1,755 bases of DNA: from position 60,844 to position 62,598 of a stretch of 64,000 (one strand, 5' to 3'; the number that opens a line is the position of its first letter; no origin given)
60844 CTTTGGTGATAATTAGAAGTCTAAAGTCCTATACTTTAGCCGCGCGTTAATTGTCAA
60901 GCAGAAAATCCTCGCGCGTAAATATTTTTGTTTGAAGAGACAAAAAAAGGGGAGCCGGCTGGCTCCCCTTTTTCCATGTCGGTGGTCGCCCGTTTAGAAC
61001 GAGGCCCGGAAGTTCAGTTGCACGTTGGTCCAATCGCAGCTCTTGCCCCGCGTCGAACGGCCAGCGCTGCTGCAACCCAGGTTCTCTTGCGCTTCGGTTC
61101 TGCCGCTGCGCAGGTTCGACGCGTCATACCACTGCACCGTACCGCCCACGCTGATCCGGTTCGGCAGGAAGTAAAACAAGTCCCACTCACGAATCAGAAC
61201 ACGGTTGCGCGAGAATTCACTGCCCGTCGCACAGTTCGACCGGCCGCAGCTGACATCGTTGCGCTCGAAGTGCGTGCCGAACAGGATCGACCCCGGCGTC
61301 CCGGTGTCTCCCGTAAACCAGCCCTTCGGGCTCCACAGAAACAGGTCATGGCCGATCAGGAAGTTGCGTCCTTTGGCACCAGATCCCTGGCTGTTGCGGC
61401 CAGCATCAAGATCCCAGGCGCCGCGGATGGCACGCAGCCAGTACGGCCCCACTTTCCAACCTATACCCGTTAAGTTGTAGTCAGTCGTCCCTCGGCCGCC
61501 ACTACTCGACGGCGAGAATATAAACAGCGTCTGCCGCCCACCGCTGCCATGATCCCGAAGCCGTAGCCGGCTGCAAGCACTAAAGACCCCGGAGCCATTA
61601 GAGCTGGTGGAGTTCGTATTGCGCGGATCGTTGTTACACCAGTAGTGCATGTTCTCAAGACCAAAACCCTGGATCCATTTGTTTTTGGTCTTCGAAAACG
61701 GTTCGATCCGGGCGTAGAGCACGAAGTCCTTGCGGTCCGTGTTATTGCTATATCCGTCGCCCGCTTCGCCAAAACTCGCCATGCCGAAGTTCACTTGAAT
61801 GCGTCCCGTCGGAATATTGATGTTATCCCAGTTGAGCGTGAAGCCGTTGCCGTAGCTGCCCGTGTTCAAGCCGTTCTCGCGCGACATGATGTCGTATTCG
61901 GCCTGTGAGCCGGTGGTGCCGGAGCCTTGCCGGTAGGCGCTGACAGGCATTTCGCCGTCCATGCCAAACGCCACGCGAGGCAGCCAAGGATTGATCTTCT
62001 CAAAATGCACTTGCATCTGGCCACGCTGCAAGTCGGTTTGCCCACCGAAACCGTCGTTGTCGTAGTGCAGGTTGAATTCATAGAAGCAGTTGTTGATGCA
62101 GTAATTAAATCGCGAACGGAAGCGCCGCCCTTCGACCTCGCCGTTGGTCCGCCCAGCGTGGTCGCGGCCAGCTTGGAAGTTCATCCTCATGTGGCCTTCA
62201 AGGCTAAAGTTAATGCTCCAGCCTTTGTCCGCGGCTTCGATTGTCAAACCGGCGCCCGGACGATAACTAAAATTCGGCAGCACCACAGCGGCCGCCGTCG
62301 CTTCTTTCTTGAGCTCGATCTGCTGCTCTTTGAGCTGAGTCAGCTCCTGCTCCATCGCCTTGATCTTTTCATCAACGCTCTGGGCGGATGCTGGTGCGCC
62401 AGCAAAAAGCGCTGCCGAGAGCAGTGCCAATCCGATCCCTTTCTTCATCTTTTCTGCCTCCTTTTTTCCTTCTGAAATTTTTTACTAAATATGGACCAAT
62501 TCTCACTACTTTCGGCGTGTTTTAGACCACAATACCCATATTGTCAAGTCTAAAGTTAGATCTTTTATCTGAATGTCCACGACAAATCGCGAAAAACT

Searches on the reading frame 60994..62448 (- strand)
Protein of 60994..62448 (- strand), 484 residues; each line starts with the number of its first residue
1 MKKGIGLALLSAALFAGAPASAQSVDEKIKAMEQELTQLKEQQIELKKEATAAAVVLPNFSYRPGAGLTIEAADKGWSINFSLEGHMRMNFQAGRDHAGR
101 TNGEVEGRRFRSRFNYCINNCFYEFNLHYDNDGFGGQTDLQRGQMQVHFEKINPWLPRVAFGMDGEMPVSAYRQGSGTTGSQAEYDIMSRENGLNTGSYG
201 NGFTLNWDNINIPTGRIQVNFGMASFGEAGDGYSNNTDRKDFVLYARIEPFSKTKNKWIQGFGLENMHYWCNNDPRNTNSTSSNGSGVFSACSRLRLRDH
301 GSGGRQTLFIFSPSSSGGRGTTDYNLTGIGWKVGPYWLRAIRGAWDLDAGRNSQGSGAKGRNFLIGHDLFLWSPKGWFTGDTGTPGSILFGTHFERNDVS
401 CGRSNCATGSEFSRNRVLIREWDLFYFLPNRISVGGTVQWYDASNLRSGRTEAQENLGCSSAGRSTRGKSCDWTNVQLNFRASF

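Call 11: search_protein_families(library=pfam, proteins=[window:60994-62448:-])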
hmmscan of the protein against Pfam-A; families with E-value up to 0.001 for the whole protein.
window:60994-62448:- (484 aa): 0 families

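Call 37: find_encoding_contigs(protein=window:60994-62448:-, flank=8000, max_places=10)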
Protein window:60994-62448:- (484 aa): 2 contigs read that carry it; 1 place shown.
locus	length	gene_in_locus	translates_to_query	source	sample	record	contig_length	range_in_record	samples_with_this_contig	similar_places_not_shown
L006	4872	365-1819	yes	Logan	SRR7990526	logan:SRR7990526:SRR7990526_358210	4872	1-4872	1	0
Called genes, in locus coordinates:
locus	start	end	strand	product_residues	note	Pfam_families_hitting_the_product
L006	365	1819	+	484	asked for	-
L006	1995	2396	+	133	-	-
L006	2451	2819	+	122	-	-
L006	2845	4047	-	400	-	PF07730:HisKA_3, PF02518:HATPase_c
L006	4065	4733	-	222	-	PF00072:Response_reg, PF00196:GerE, PF04545:Sigma70_r4 (weak), PF08281:Sigma70_r4_2 (weak)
